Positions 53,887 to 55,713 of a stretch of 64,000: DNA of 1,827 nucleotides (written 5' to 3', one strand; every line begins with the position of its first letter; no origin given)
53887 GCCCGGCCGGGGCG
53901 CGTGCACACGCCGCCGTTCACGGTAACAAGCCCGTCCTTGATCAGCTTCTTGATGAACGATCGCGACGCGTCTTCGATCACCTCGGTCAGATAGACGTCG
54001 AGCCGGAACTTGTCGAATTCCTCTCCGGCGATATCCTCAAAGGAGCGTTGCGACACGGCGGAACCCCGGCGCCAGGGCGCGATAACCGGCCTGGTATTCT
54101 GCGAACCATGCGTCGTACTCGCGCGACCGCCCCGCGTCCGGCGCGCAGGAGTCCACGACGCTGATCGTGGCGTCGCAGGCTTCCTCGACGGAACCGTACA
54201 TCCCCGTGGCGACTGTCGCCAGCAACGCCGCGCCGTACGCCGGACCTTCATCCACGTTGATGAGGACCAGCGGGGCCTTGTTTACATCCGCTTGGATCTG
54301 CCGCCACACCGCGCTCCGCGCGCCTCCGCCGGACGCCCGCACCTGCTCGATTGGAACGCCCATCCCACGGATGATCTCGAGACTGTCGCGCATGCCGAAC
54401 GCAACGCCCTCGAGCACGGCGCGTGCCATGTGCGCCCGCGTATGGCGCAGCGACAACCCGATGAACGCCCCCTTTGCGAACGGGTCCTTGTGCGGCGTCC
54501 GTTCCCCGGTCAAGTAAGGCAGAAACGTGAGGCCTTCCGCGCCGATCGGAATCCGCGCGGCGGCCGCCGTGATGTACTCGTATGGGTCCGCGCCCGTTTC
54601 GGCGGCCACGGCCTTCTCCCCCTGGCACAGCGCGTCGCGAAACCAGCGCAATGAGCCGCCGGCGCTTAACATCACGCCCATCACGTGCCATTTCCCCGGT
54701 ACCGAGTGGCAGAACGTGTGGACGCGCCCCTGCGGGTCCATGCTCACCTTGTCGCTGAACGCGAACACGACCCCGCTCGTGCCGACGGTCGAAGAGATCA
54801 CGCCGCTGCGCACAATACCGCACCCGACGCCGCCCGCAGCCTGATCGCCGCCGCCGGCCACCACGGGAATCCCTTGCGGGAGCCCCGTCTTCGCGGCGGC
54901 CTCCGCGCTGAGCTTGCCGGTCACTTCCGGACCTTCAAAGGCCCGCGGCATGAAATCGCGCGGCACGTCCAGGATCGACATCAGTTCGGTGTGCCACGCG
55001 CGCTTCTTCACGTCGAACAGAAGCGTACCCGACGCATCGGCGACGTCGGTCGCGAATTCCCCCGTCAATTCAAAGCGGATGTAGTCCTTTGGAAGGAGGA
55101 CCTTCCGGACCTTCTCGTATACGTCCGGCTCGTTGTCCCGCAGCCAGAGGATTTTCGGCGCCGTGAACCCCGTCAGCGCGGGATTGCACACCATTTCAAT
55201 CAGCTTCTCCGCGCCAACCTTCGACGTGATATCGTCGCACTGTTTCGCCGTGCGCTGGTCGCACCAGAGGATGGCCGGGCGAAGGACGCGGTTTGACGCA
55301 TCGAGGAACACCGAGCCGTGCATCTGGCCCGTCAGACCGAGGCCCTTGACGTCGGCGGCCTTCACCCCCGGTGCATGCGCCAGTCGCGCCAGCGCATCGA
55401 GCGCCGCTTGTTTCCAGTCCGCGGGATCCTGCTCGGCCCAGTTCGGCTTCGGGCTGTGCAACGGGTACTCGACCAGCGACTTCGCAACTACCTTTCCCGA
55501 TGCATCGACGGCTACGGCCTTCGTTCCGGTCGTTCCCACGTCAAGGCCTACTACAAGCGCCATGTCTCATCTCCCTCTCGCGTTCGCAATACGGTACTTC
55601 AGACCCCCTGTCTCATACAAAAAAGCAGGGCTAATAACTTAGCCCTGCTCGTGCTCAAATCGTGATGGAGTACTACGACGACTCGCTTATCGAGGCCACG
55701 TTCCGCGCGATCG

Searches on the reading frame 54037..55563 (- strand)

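Call 40: search_protein_families(library=pfam, proteins=[window:54037-55563:-])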
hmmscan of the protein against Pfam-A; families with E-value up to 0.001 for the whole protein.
window:54037-55563:- (508 aa): 3 families
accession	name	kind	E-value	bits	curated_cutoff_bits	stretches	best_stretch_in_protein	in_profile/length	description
PF00370.27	FGGY_N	-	2.5e-76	257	28.8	1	4-247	2-245/245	FGGY family of carbohydrate kinases, N-terminal domain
PF02782.22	FGGY_C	-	4.7e-38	131.4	27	1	259-452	4-197/198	FGGY family of carbohydrate kinases, C-terminal domain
PF01869.26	BcrAD_BadFG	-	0.00046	20.2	31.5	0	5-88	1-78/271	BadF/BadG/BcrA/BcrD ATPase family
